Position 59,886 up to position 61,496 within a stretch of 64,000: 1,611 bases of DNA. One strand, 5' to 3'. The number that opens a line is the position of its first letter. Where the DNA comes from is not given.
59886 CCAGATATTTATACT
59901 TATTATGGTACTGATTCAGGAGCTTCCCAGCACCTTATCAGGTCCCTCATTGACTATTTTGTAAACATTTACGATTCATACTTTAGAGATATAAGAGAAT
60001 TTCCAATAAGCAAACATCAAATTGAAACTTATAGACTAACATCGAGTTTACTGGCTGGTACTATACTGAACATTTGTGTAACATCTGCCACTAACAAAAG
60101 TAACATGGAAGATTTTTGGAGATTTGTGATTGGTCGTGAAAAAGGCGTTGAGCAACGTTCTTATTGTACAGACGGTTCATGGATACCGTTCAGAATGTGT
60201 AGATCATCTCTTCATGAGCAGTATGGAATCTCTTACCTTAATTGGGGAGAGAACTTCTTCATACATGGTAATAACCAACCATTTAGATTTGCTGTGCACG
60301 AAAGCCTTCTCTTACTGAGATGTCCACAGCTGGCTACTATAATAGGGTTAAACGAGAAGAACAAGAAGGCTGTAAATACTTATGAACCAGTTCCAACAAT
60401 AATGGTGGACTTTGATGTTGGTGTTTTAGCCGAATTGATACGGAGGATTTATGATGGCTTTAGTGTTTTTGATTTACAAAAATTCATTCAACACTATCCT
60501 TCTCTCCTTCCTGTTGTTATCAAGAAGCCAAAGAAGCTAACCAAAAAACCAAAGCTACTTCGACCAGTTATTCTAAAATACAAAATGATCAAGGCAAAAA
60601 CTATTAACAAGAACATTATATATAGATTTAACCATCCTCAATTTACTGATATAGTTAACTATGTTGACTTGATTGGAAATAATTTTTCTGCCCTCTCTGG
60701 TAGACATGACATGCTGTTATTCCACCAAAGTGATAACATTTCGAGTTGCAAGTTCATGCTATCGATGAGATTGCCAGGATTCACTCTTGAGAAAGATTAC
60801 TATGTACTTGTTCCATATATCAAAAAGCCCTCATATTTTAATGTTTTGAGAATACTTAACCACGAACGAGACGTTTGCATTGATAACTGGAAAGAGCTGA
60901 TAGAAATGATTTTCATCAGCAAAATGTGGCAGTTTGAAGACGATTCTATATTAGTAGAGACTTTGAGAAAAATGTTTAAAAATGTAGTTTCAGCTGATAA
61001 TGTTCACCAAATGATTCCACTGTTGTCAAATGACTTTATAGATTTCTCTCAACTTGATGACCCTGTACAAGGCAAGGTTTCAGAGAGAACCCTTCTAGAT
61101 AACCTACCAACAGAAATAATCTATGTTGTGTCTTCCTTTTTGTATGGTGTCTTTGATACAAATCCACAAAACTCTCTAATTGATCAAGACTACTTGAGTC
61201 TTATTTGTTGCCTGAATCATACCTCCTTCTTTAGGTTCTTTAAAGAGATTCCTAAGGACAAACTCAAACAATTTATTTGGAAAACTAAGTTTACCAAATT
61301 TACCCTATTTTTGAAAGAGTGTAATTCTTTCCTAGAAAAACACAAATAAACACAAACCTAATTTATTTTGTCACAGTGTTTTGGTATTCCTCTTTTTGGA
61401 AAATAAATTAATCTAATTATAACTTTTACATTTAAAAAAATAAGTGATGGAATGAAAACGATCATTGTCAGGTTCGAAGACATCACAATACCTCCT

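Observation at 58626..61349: G-alpha-like protein with degenerate catalytic machinery and a long C-terminal extension, 100 bp upstream of a kinase-DUF4116 gene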

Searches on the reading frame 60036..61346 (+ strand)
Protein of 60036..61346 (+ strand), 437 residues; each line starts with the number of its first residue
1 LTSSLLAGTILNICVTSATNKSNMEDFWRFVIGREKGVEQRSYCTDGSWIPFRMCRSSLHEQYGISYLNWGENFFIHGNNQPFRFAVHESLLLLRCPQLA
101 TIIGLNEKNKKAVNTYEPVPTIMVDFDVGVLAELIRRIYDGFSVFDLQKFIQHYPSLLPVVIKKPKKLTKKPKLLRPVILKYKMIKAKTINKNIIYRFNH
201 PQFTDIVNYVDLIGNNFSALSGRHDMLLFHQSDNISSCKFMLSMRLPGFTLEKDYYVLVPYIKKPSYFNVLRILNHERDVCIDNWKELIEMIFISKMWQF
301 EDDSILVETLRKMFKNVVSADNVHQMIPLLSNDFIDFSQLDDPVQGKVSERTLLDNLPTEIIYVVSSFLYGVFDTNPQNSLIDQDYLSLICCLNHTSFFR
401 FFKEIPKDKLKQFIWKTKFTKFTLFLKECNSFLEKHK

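Call 21: search_protein_families(library=pfam, proteins=[window:60036-61346:+], max_evalue=10)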
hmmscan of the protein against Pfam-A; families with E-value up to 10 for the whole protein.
window:60036-61346:+ (437 aa): 0 families

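Call 33: find_homologous_proteins(query=A2, max_evalue=0.01)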
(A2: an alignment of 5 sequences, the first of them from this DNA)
Query A2 (5 sequences) (404 aa, profile of the alignment): 3 proteins with E <= 0.01 among 6186 candidates.
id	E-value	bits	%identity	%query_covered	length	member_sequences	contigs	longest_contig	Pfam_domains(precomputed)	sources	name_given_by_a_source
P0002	6.9e-203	692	47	100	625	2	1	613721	PF00503.27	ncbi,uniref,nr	ncbi:hypothetical protein C9374_006104 [Naegleria lovaniensis]|uniref:Uncharacterized protein n=1 Ta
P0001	1.2e-153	530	100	87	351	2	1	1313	-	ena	-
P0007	1.1e-128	448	29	35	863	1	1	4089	PF00651.38,PF00503.27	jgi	jgi:guanine nucleotide-binding protein G(i) subunit alpha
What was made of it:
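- Tried and rejected: C-terminal profile in the 5.8-billion-protein index (call 33).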

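Call 35: search_solved_structures(query=A2, max_evalue=10, show_alignments=3)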
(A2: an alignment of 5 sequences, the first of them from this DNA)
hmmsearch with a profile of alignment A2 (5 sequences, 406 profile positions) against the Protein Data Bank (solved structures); distinct sequences matched with E-value up to 10: 23.
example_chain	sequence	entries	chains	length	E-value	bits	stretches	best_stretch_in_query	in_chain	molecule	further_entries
4eoz_A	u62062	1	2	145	0.022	17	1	51-111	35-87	Speckle-type POZ protein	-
3htm_A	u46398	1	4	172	0.023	16.9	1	51-111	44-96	Speckle-type POZ protein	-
4j8z_A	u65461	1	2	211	0.031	16.5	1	51-111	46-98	Speckle-type POZ protein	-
3hqi_A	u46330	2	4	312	0.075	15.2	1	51-111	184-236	Speckle-type POZ protein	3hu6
8dwv_A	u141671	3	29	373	0.094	14.9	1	51-110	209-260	Speckle-type POZ protein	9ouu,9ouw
8dwt_C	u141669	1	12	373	0.094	14.9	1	51-110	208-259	Speckle-type POZ protein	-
8dws_A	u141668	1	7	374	0.094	14.9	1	51-111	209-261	Speckle-type POZ protein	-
9out_C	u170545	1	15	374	0.094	14.9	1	51-111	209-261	Speckle-type POZ protein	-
8dwu_A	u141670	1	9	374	0.095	14.9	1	51-111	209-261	Speckle-type POZ protein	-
9phr_A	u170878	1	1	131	0.76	11.9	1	38-110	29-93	Kelch-like ECH-associated protein 1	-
8wfg_A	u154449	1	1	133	0.79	11.9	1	38-110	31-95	Kelch-like ECH-associated protein 1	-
6w67_A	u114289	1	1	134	0.81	11.9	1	38-110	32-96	Kelch-like ECH-associated protein 1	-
6w66_C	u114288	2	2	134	0.82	11.8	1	38-110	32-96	Kelch-like ECH-associated protein 1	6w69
6ffm_A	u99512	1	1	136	0.84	11.8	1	38-110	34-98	Kelch-like ECH-associated protein 1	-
4cxi_A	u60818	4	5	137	0.86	11.8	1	38-110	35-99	KELCH-LIKE ECH-ASSOCIATED PROTEIN 1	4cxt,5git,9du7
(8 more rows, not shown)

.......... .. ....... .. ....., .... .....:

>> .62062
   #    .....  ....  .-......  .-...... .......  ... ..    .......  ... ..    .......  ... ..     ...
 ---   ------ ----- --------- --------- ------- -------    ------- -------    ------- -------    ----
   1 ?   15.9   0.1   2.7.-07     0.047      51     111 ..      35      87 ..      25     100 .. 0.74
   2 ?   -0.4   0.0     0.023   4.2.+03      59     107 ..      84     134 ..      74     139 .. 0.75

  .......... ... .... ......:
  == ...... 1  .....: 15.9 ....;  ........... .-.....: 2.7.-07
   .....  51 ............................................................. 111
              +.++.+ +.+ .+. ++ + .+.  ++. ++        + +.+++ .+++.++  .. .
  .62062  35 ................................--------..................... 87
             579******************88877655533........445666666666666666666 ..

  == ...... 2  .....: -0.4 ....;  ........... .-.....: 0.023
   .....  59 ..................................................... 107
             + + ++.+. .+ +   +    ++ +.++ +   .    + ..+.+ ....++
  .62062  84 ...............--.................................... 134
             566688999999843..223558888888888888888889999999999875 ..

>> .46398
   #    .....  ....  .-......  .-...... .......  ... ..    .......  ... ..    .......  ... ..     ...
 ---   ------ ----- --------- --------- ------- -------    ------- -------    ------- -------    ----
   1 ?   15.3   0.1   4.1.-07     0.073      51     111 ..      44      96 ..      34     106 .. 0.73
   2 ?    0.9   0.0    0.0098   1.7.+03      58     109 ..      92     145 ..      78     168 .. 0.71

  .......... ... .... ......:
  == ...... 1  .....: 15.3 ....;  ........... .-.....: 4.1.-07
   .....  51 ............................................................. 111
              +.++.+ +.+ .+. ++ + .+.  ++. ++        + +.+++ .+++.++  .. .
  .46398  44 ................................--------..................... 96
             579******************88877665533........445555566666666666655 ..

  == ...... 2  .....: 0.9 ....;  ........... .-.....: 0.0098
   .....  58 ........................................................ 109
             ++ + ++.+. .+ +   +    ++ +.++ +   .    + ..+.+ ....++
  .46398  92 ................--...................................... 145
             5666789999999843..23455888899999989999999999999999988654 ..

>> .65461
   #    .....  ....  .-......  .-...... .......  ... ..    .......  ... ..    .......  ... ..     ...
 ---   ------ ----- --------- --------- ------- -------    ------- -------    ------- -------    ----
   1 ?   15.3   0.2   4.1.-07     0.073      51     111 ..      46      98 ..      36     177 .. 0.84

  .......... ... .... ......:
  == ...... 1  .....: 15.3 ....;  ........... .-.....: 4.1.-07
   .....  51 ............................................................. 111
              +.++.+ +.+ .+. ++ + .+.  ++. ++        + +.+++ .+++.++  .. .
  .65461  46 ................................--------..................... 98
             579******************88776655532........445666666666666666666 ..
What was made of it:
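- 60243..60521 (+): BTB1, residues about 540-632 (core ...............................). Family profile against PDB: the top 22 of 23 hits are SPOP and KEAP1 BTBs, but with marginal E-values of 0.02-1.2 (call 35).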

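Call 48: predict_structure(alignment_id=A2)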
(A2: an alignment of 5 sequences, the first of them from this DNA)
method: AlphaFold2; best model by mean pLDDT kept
length: 404 residues; sequences in the alignment: 5
mean_pLDDT: 44.9   pTM: 0.37
mean pLDDT of the five models: 44.9, 43.9, 43.7, 40.9, 37.3
residues with pLDDT >= 90: 3; 70-90: 59; 50-70: 53; < 50: 289
segments of 3 or more residues with pLDDT < 50: 1-67, 69-229, 305-324, 327-329, 331-362, 383-385
pLDDT, mean of each block of 10 residues (from residue 1): 30 31 31 26 28 40 47 36 31 43 44 41 32 30 31 29 25 23 26 24 26 31 39 60 66 81 73 85 87 77 47 33 47 45 39 46 53 52 58 88 78
secondary structure, 60 per line:
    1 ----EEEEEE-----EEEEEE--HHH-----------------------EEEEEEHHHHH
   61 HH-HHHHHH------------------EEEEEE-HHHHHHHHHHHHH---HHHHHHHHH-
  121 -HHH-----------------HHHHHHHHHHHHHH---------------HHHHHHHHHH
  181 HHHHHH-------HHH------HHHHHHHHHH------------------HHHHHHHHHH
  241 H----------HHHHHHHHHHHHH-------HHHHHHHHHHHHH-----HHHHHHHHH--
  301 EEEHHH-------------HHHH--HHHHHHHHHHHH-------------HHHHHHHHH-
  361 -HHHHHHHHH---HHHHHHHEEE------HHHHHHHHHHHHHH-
elements in order: E5-10 E16-21 E50-55 H56-62 H64-69 E88-93 H95-107 H111-119 H142-155 H171-186 H203-212 H231-241 H252-264 H272-284 H290-298 E301-303 H320-323 H326-337 H351-359 H362-370 H374-380 E381-383 H390-403
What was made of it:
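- BTB2 rests on a medium-confidence model built from 5 sequences; the first, longer model was unusable at pLDDT 45 (call 48).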

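Call 49: find_related_loci(query=A2, collection=metagenome_contigs, flank=4000)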
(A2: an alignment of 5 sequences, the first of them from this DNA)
Query A2 (404 aa) in metagenome_contigs; peptide patterns used: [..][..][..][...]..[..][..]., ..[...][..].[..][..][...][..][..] (x = any residue, [..] = any of these).
122 stretches matched a pattern, but none encodes a relative of the query by tblastn (E <= 1e-3).

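Call 61: fold_search(model_id=the predicted structure, library=pdb)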
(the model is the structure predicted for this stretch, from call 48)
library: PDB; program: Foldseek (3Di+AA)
matches with E <= 10: 48; with E <= 0.001: 0
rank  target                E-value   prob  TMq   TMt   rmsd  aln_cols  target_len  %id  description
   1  8p0v_O                1.9e+00  0.04  0.12  0.10  18.4       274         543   14  Structure of the human Commander complex coiled coils, DENND10 and partial Retriever subcomplex (released 2024-03-20)
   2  6v52_A                2.1e+00  0.02  0.09  0.09  20.6       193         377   11  IDO1 IN COMPLEX WITH COMPOUND 1 (released 2020-04-08)
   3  7w5z_C3               2.5e+00  0.01  0.10  0.08  30.3       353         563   14  Cryo-EM structure of Tetrahymena thermophila mitochondrial complex IV, composite dimer model (released 2022-04-06)
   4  8i9t_CC               3.1e+00  0.01  0.06  0.08  46.8       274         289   15  Cryo-EM structure of a Chaetomium thermophilum pre-60S ribosomal subunit - State Dbp10-1 (released 2023-05-17)
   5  6wpe_A                3.1e+00  0.01  0.07  0.08  21.3       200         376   11  HUMAN IDO1 IN COMPLEX WITH COMPOUND 4 (released 2021-03-10)
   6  8dwv_G                3.3e+00  0.13  0.17  0.20  19.1       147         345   11  Full-length wild type SPOP (released 2023-01-18)
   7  3htm_A                3.5e+00  0.33  0.14  0.35   2.8        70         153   10  Structures of SPOP-Substrate Complexes: Insights into Molecular Architectures of BTB-Cul3 Ubiquitin Ligases: SPOPBTB/3 (released 2009-10-20)
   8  8fn4_6                3.9e+00  0.05  0.11  0.10  16.4       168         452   14  Cryo-EM structure of RNase-treated RESC-A in trypanosomal RNA editing (released 2023-07-19)
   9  9kzx_3c               3.9e+00  0.01  0.11  0.08  41.6       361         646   10  Cryo-EM structure of the HCV IRES-dependently initiated CMV-stalled 80S ribosome (rotated state) in complexed with eI (released 2025-12-03)
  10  6zhe_C                3.9e+00  0.01  0.11  0.07  34.7       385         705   11  Cryo-EM structure of DNA-PK dimer (released 2020-10-21)
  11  7rrb_B                4.1e+00  0.01  0.07  0.09  20.6       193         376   11  IDO1 IN COMPLEX WITH COMPOUND 9 (released 2022-03-16)
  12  8q62_J                4.1e+00  0.01  0.09  0.07  26.9       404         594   14  Early closed conformation of the g-tubulin ring complex (released 2024-02-07)
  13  2no4_A                4.4e+00  0.04  0.07  0.12  12.7        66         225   18  Crystal Structure analysis of a Dehalogenase (released 2007-09-25)
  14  7kas_D                4.9e+00  0.01  0.08  0.07  29.1       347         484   11  Cryo-EM structure of the Sec complex from S. cerevisiae, Sec63 FN3 mutant, class with Sec62 (released 2021-01-06)
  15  6xjp_C                5.5e+00  0.02  0.08  0.04  17.1       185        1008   14  Crystal Structure of KPT-185 bound to CRM1 (537-DLTVK-541 to GLCEQ) (released 2021-01-27)
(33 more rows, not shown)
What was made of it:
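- Tried and rejected: AlphaFold on residues 504-907 (call 48). pLDDT was 45, which is unusable, and the Foldseek search on that model was meaningless (call 61).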

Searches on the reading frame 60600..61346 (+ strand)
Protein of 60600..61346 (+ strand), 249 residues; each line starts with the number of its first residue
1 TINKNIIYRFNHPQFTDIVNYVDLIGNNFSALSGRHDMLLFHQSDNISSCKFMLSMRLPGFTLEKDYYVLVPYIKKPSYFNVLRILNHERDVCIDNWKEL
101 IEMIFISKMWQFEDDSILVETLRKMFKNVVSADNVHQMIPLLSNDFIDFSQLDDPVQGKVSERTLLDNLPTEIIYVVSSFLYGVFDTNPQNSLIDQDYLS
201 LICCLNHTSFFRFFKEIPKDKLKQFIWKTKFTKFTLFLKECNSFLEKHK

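Call 21: search_protein_families(library=pfam, proteins=[window:60600-61346:+], max_evalue=10)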
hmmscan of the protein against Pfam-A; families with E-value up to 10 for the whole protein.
window:60600-61346:+ (249 aa): 0 families

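Call 75: predict_structure(alignment_id=A8)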
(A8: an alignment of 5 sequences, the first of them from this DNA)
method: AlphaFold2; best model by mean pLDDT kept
length: 219 residues; sequences in the alignment: 5
mean_pLDDT: 71.1   pTM: 0.72
mean pLDDT of the five models: 71.1, 62.2, 61.5, 57.1, 56.2
residues with pLDDT >= 90: 14; 70-90: 104; 50-70: 85; < 50: 16
segments of 3 or more residues with pLDDT < 50: 127-130, 156-164
pLDDT, mean of each block of 10 residues (from residue 1): 58 62 68 59 74 82 80 84 86 87 87 72 53 68 74 50 51 72 72 59 81 88
secondary structure, 60 per line:
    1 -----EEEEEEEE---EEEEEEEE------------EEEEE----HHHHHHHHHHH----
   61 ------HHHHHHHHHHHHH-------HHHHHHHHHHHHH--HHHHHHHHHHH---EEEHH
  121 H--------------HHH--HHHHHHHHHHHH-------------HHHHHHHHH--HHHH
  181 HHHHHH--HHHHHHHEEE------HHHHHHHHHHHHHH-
elements in order: E6-13 E17-24 E37-41 H46-56 H67-79 H87-99 H102-112 E116-118 H141-152 H166-174 H177-186 H189-195 E196-198 H205-218
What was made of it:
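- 60705..61043 (+): BTB2, residues about 694-806. AlphaFold model of residues 689-907, pLDDT 71, pTM 0.72 (call 75).
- Tried and rejected: Cropping to residues 689-907 gave a usable model (call 75).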

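Call 79: fold_search(model_id=the predicted structure, library=pdb)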
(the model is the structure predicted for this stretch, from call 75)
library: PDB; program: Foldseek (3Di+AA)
matches with E <= 10: 194; with E <= 0.001: 0
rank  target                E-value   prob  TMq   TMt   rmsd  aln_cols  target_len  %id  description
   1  6ffm                  7.1e-02  0.95  0.29  0.43   5.2       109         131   11  Crystal Structure of Human KEAP1 BTB Domain in Complex with isoxazoline-based inhibitor (released 2018-11-14)
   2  6w67                  8.4e-02  0.93  0.28  0.43   5.2       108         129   11  The structure of S172A Keap1-BTB domain (released 2020-08-19)
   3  6w68                  1.2e-01  0.90  0.28  0.43   5.2       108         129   11  The structure of V98A S172A Keap1-BTB domain (released 2020-08-19)
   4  3mks_A                1.2e-01  0.66  0.25  0.37   8.1       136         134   14  Crystal Structure of yeast Cdc4/Skp1 in complex with an allosteric inhibitor SCF-I2 (released 2010-07-21)
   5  6w69                  1.2e-01  0.89  0.28  0.43   5.2       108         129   11  The structure of F64, S172A Keap1-BTB domain (released 2020-08-19)
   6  1nex_A                1.2e-01  0.80  0.28  0.44   7.9       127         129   16  Crystal Structure of ScSkp1-ScCdc4-CPD peptide complex (released 2003-02-18)
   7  4cxj                  1.3e-01  0.84  0.28  0.41   5.3       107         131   12  BTB domain of KEAP1 C151W mutant (released 2014-06-18)
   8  3mks_C                1.9e-01  0.69  0.28  0.42   7.9       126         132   14  Crystal Structure of yeast Cdc4/Skp1 in complex with an allosteric inhibitor SCF-I2 (released 2010-07-21)
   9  4cxt                  2.4e-01  0.72  0.28  0.41   5.2       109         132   12  BTB domain of KEAP1 in complex with CDDO (released 2014-06-18)
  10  6fe8_C                3.2e-01  0.54  0.26  0.36   7.5       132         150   12  Cryo-EM structure of the core Centromere Binding Factor 3 complex (released 2018-08-01)
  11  1nex_C                3.2e-01  0.47  0.26  0.40   7.7       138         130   15  Crystal Structure of ScSkp1-ScCdc4-CPD peptide complex (released 2003-02-18)
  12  7x4w_E                3.6e-01  0.77  0.29  0.47   4.1        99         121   12  Crystal structure of Keap1 BTB domain in complex with dimethyl fumarate (DMF) (released 2023-03-08)
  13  8vpq_B                3.6e-01  0.33  0.32  0.16  15.3       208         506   12  The structure of LSD1-CoREST-HDAC1 in complex with KBTBD4IPR310delinsTTYML (released 2024-11-27)
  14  3v7d_C                3.8e-01  0.25  0.25  0.36  13.8       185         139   14  Crystal Structure of ScSkp1-ScCdc4-pSic1 peptide complex (released 2012-05-02)
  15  7x4x_B                4.5e-01  0.57  0.28  0.41   5.1       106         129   12  BTB domain of KEAP1 in complex with MEF (released 2023-03-08)
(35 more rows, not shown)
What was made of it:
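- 60705..61043 (+): Foldseek: KEAP1 BTB prob 0.95, E=0.07 (call 79).
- Foldseek E-values stay above 0.07 (call 79).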

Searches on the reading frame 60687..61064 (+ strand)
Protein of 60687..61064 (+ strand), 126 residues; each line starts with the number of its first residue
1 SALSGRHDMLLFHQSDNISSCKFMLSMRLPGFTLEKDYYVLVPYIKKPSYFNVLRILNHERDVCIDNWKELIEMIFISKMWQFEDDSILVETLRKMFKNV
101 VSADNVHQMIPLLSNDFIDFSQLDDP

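Call 55: search_solved_structures(query=A3, max_evalue=10, show_alignments=2)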
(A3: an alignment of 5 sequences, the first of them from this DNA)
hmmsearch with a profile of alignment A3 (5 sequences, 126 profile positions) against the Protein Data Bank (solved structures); distinct sequences matched with E-value up to 10: 2.
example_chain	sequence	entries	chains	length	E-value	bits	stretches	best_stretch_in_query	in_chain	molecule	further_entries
3a27_A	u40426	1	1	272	0.29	14.3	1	37-87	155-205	Uncharacterized protein MJ1557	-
1ynm_A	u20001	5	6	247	0.3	14.2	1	13-88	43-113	R.HinP1I restriction endonuclease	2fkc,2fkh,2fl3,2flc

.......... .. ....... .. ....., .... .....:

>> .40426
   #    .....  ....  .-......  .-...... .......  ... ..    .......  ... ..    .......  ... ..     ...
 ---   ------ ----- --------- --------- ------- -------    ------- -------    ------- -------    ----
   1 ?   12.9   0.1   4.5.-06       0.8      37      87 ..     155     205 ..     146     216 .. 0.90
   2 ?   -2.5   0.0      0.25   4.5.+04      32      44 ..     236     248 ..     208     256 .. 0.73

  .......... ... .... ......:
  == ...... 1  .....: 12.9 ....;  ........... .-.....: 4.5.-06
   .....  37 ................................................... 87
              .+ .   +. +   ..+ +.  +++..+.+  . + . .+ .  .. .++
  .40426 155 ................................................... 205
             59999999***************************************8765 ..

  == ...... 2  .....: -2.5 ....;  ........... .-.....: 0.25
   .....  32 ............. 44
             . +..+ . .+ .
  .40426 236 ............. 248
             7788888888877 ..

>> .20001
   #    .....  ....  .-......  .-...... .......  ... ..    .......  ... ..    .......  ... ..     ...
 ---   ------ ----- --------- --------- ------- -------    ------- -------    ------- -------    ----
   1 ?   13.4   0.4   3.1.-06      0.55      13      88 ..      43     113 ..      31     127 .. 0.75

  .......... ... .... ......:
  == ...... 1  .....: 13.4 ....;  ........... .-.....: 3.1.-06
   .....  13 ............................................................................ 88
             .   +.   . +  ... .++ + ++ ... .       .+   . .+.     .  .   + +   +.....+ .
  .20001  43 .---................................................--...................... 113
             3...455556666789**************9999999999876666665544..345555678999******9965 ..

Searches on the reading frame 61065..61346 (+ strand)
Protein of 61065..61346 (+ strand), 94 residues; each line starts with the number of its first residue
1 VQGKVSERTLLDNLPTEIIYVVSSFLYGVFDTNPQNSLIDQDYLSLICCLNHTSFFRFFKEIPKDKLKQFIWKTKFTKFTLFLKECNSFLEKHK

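Call 56: search_solved_structures(query=A4, max_evalue=10, show_alignments=2)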
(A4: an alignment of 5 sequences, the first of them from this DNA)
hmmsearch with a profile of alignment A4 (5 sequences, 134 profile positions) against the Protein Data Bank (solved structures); distinct sequences matched with E-value up to 10: 2.
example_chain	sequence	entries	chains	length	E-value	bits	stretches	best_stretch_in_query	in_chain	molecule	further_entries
8osj_M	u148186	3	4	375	0.75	13.2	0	85-113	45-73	Circadian locomoter output cycles protein kaput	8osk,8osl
4f3l_A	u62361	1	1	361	0.8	13.1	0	85-113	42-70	Circadian locomoter output cycles protein kaput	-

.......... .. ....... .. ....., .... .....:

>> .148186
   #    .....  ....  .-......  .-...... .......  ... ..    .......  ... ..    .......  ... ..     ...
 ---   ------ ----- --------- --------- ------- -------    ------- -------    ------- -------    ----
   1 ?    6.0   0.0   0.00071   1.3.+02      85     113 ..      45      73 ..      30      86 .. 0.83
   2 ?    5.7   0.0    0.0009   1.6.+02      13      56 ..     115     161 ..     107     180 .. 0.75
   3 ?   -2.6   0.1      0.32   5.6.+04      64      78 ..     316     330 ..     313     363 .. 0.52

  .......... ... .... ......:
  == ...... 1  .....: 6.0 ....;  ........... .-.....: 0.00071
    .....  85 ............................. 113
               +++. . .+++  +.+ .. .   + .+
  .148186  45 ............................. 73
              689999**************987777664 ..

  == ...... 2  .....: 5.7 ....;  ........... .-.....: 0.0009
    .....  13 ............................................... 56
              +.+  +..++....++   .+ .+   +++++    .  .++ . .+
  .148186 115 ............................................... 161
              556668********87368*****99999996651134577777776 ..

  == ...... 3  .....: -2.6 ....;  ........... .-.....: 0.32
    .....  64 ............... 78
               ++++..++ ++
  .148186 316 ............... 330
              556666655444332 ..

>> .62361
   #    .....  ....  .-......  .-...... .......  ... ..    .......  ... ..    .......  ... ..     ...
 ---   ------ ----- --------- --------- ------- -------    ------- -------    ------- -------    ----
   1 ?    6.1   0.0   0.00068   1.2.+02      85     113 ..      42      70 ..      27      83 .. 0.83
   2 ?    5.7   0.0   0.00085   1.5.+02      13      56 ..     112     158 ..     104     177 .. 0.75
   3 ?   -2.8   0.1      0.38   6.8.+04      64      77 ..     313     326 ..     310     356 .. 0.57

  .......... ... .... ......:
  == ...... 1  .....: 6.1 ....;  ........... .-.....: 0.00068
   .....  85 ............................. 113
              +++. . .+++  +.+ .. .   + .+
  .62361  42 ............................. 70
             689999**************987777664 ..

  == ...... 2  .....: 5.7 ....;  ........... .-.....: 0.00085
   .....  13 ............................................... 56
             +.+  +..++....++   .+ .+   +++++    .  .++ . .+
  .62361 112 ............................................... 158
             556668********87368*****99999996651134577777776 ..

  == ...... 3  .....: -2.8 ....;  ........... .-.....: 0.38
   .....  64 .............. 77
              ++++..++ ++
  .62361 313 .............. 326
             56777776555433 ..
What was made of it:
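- Tried and rejected: PDB profile searches with BTB2 and with the tail (calls 55, 56).
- On F-box: The tail profile finds nothing relevant in PDB (call 56).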
